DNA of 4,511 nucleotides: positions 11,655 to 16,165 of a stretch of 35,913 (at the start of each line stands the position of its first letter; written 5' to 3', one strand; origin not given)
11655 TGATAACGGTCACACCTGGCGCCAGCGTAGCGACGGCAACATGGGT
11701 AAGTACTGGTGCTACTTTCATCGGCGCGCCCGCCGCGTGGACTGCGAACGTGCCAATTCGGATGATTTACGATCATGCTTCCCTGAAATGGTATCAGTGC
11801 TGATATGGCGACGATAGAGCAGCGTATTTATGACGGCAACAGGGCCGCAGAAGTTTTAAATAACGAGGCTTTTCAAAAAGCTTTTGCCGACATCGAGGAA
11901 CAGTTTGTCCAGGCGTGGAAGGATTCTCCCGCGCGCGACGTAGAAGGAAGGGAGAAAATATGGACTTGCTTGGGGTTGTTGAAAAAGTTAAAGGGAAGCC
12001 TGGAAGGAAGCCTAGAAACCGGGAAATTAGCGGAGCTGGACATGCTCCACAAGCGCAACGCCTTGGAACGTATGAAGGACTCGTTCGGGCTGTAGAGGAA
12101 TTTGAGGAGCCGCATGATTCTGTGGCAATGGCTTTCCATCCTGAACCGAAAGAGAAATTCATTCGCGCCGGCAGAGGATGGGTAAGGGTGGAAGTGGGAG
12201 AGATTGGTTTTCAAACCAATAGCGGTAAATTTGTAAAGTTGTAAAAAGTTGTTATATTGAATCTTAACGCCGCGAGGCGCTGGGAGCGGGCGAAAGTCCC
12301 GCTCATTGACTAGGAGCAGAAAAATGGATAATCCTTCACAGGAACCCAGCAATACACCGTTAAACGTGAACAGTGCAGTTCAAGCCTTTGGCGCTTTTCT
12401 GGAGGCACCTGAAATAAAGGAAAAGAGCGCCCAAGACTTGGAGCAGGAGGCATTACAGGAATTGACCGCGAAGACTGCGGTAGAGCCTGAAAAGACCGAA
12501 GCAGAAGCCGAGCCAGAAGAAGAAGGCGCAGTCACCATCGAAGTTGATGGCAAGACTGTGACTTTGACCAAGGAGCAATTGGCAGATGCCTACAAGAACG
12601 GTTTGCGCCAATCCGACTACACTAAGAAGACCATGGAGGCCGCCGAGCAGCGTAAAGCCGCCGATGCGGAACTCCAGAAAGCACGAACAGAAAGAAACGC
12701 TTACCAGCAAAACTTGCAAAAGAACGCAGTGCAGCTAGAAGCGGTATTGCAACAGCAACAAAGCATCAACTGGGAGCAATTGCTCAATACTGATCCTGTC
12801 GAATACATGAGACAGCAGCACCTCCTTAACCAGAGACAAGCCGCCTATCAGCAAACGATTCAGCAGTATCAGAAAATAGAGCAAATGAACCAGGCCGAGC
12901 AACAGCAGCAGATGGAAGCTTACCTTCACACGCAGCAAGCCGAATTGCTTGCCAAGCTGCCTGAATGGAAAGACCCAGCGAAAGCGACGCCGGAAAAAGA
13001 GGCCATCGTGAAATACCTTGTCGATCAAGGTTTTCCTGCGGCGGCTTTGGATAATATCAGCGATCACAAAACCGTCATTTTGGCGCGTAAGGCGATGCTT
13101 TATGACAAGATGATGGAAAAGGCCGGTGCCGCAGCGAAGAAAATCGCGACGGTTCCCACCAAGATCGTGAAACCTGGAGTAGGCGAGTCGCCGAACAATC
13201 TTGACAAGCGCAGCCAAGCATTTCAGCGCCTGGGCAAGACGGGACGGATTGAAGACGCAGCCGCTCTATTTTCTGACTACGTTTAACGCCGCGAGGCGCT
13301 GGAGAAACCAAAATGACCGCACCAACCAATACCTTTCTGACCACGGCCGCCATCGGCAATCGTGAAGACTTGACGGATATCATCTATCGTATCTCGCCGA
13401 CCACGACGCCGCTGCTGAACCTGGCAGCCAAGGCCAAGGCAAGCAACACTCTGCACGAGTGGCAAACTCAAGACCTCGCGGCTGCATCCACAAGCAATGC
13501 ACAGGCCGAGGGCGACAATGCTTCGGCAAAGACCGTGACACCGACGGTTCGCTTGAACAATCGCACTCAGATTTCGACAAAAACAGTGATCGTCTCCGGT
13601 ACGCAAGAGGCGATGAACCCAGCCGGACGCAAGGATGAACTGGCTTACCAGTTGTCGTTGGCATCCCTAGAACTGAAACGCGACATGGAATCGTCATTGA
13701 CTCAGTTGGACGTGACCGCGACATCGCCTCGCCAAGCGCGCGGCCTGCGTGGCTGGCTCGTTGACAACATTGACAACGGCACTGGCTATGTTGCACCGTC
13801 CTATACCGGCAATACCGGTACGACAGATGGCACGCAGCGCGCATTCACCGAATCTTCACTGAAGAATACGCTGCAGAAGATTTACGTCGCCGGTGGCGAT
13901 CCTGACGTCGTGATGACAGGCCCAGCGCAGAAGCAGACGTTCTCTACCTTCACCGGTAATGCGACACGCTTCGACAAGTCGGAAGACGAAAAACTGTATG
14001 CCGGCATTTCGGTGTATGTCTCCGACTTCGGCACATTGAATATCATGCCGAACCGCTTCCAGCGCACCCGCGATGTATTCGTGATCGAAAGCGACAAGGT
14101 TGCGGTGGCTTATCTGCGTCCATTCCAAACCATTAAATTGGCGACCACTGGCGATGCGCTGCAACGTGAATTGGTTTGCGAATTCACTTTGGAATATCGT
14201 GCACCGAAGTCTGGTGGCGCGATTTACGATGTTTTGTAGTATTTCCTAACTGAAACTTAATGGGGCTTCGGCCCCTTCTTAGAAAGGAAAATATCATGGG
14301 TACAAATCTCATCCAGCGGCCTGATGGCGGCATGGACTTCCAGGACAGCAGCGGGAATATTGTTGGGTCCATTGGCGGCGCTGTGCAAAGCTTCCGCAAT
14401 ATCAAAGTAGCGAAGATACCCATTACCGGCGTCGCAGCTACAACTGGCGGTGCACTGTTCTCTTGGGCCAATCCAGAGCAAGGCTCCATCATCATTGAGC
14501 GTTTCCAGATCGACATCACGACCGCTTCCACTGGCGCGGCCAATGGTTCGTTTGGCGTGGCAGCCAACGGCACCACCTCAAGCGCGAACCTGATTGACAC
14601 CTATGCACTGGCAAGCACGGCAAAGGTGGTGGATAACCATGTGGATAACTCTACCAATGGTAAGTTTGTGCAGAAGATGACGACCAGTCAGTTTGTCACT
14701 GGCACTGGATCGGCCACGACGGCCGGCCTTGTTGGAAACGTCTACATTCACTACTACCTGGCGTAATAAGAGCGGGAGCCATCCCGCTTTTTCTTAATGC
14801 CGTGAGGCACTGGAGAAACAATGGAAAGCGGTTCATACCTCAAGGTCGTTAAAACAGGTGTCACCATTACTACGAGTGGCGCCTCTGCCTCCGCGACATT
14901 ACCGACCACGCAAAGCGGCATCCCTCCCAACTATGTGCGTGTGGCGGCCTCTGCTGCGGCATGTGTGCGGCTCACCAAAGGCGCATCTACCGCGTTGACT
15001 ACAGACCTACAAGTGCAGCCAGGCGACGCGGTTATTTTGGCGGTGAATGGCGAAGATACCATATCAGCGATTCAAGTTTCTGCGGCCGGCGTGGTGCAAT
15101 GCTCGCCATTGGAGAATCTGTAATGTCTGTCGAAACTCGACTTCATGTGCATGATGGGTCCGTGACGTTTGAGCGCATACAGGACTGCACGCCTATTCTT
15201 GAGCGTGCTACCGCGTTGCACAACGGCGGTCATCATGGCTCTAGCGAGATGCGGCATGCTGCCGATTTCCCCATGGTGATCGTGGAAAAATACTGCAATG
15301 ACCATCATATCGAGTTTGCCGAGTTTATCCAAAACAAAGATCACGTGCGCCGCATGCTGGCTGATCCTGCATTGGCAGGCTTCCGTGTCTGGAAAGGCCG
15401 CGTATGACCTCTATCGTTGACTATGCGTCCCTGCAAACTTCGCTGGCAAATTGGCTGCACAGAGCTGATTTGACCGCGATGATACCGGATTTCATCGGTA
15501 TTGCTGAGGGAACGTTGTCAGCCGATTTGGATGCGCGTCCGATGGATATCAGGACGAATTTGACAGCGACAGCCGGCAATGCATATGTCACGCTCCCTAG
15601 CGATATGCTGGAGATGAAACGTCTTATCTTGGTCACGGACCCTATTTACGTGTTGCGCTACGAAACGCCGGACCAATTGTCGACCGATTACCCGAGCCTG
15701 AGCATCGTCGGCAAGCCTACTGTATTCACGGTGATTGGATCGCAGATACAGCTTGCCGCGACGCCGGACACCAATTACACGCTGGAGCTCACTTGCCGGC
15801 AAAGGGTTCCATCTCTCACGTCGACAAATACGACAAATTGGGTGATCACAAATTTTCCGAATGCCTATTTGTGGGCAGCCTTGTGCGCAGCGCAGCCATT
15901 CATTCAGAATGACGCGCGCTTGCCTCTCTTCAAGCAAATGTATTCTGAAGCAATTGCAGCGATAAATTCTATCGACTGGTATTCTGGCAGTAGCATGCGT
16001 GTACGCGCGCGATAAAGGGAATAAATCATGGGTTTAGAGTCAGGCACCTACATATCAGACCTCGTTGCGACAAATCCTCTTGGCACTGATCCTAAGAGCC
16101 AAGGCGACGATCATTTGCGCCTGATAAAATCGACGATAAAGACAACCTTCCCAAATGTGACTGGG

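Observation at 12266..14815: Five-copy tetraloop-hairpin + GGAG cassette with compensatory stem changes in front of late genes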

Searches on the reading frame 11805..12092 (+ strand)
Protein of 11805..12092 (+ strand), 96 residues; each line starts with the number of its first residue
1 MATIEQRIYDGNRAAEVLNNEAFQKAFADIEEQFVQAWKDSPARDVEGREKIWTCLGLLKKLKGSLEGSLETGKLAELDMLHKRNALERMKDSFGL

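Call 74: search_protein_families(library=pfam, proteins=[window:11805-12092:+], max_evalue=0.05)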
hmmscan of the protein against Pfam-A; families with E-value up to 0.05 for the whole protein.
window:11805-12092:+ (96 aa): 0 families

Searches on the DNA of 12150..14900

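Call 46: search_rna_families(source=window, start=12150, end=14900, threshold=evalue, max_evalue=10)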
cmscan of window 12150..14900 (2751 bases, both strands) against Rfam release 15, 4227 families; matches with E-value up to 10: 3.
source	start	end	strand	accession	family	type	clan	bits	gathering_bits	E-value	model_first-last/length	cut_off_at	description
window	13380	13405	-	RF01111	SBWMV2_UPD-PKk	Cis-reg;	-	18.6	35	3.3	1-21/21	no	Pseudoknot of upstream pseudoknot domain (UPD) of the 3'UTR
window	14467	14529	-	RF01121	sR38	Gene; snRNA; snoRNA; CD-box;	-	16.3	50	1.1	1-59/59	no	Small nucleolar RNA sR38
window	14706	14776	+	RF02186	ST7-OT3_4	Gene; lncRNA;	-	12.3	80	9.8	1-73/73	no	ST7 overlapping transcript 3 conserved region 4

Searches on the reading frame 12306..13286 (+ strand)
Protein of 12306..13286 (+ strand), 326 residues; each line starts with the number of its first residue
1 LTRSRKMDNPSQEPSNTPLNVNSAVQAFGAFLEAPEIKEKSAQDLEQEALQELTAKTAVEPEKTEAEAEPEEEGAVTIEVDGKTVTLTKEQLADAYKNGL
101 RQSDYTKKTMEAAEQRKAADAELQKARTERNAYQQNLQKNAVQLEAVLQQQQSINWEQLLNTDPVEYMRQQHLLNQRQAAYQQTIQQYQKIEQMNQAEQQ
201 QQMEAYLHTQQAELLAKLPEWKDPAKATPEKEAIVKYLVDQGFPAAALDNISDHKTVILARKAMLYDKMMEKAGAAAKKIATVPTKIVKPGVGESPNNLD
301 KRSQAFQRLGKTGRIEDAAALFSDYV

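Call 7: search_protein_families(library=phrogs, proteins=[window:12306-13286:+])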
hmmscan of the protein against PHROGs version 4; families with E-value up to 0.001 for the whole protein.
window:12306-13286:+ (326 aa): 2 families
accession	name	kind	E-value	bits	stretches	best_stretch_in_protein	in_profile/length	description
phrog_3927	-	head and packaging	2.1e-53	183.1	1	14-324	15-340/342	head scaffolding protein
phrog_9013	-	head and packaging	1.6e-09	38.6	1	40-318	88-357/365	head scaffolding protein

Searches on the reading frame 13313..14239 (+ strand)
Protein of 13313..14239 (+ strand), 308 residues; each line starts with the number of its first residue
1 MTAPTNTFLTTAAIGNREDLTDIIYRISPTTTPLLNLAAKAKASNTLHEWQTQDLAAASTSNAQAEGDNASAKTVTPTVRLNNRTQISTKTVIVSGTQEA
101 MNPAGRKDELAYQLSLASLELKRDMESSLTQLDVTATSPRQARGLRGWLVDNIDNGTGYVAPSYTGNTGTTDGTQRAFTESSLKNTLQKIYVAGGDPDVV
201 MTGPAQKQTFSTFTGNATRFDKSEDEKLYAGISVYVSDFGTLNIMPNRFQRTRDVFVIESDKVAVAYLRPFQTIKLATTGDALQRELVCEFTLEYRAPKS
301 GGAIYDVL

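Call 7: search_protein_families(library=phrogs, proteins=[window:13313-14239:+])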
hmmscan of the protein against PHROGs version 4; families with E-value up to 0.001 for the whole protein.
window:13313-14239:+ (308 aa): 2 families
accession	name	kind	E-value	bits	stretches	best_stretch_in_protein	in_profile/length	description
phrog_1328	-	head and packaging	7e-96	323.6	1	2-306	4-305/583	major head protein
phrog_29786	-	head and packaging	0.00074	20.3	0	189-305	4-124/132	major head protein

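Call 26: search_dna_similar(query=window:13313-14239:+, collection=phages, mode=protein, max_rows=30)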
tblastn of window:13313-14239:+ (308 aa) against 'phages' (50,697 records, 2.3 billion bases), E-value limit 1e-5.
Records with a match: 314; places in all: 334; records where one place covers at least 80% of the query: 222.
Best place of each record, by identity: <60% 314.
By first word of the organism name: Pseudomonas 105; Escherichia 94; Vibrio 18; Aeromonas 11; Caudoviricetes 10; Proteus 8; Propionibacterium 8; Cronobacter 7; Sulfitobacter 7; Salmonella 7; and 25 more.
By host as written in the record: Escherichia coli 52; Pseudomonas aeruginosa 39; - 30; Pseudomonas aeruginosa PAO1 16; Aeromonas hydrophila 9; Propionibacterium freudenreichii TL110 8; Pseudomonas sp. 7; Sulfitobacter sp. CB2047 6; and 95 more.
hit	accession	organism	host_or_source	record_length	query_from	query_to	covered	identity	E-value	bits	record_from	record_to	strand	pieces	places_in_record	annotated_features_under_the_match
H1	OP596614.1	Bradyrhizobium phage ppBeUSDA76-2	Bradyrhizobium elkanii USDA 76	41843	1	306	99%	48.1%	5e-75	255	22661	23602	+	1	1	DUF5309 domain-containing protein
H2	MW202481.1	Caudoviricetes sp.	Manatee Spring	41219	7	307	98%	48.1%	1e-67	234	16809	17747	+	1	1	major capsid protein | hypothetical protein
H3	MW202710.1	Caudoviricetes sp.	Manatee Spring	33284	7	307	98%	47.9%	6e-67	232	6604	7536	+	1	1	major capsid protein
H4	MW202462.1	Caudoviricetes sp.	Manatee Spring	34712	7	307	98%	45.1%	8e-66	229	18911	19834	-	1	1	major capsid protein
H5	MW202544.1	Bacteriophage sp.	Manatee Spring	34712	7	307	98%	45.1%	8e-66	229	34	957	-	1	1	major capsid protein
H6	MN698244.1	Pelagibacter phage HTVC106P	Candidatus Pelagibacter sp. HTCC7211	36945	8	307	97%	45.0%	5e-64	223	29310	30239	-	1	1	head protein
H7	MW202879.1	Caudoviricetes sp.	Manatee Spring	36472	1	307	100%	43.7%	2e-65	227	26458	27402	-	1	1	major capsid protein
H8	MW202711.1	Caudoviricetes sp.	Manatee Spring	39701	17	307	94%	44.5%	6e-64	223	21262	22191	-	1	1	major capsid protein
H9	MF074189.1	Sinorhizobium phage phiM5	Sinorhizobium meliloti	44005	1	307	100%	41.8%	1e-55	199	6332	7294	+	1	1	major capsid protein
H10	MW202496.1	Caudoviricetes sp.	Manatee Spring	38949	17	307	94%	43.5%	1e-62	219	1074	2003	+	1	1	major capsid protein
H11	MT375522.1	Methylophilales phage Venkman EXVC282S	Methylophilales bacterium H5P1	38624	8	308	98%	40.1%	1e-54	197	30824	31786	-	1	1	major capsid protein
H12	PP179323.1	Pseudomonas phage Lyrsu01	Pseudomonas syringae USA0011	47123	1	307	100%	39.2%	8e-47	174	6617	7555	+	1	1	capsid protein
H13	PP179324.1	Pseudomonas phage Lyrsu02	Pseudomonas syringae USA0011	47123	1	307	100%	39.2%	8e-47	174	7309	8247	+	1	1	capsid protein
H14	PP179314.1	Pseudomonas phage Lyrsu03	Pseudomonas syringae P3.01.09C09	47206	1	307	100%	39.2%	8e-47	174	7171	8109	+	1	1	capsid protein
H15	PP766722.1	Pseudomonas phage Baskent_P1_112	Pseudomonas aeruginosa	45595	1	308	100%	37.5%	5e-45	169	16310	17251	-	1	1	capsid and scaffold | major head protein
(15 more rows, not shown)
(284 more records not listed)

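Call 80: find_encoding_contigs(protein=window:13313-14239:+, flank=10000, max_places=6)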
Protein window:13313-14239:+ (308 aa): 4 contigs read that carry it; 2 places shown.
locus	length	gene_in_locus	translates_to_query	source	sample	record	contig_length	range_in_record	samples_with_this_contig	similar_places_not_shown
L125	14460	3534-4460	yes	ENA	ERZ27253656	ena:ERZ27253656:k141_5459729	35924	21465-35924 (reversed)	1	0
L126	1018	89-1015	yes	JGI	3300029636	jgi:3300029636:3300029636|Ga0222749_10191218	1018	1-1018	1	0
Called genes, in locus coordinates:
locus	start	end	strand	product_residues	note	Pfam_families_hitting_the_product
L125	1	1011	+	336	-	?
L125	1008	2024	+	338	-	-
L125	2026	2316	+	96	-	-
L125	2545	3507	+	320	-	-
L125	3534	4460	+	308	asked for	PF17236:SU10_MCP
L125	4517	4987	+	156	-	-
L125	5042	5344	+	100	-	-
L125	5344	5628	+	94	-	-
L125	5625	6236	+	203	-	PF24175:SU10_adaptor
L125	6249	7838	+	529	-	-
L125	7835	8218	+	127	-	-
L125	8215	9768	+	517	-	-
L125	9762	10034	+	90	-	-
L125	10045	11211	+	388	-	-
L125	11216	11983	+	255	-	-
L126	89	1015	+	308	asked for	PF17236:SU10_MCP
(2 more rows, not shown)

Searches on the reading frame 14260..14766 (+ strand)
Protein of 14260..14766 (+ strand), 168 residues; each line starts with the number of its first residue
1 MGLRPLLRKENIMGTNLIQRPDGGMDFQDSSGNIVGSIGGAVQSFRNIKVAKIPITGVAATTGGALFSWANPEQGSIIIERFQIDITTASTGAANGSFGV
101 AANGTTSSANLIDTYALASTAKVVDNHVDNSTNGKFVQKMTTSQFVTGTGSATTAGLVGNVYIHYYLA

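Call 7: search_protein_families(library=phrogs, proteins=[window:14260-14766:+])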
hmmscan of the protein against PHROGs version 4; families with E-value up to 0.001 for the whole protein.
window:14260-14766:+ (168 aa): 0 families

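Call 74: search_protein_families(library=pfam, proteins=[window:14260-14763:+], max_evalue=0.05)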
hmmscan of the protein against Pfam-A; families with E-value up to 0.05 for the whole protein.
window:14260-14763:+ (168 aa): 0 families

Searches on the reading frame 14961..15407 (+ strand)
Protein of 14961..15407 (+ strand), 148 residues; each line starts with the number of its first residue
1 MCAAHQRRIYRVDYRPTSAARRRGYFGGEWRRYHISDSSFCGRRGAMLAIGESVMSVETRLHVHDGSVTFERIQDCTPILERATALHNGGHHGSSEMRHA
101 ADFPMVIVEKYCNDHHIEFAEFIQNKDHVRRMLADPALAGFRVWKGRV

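Call 7: search_protein_families(library=phrogs, proteins=[window:14961-15407:+])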
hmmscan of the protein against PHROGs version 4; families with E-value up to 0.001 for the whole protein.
window:14961-15407:+ (148 aa): 1 family
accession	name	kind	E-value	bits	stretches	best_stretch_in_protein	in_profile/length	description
phrog_3982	-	unknown function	2.5e-11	44.8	1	60-148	23-112/112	-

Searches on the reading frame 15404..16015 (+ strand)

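Call 7: search_protein_families(library=phrogs, proteins=[window:15404-16015:+])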
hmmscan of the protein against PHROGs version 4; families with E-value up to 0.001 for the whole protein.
window:15404-16015:+ (203 aa): 1 family
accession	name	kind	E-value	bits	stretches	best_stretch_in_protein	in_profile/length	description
phrog_2941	-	head and packaging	3.4e-38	132.4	1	4-189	3-189/208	virion structural protein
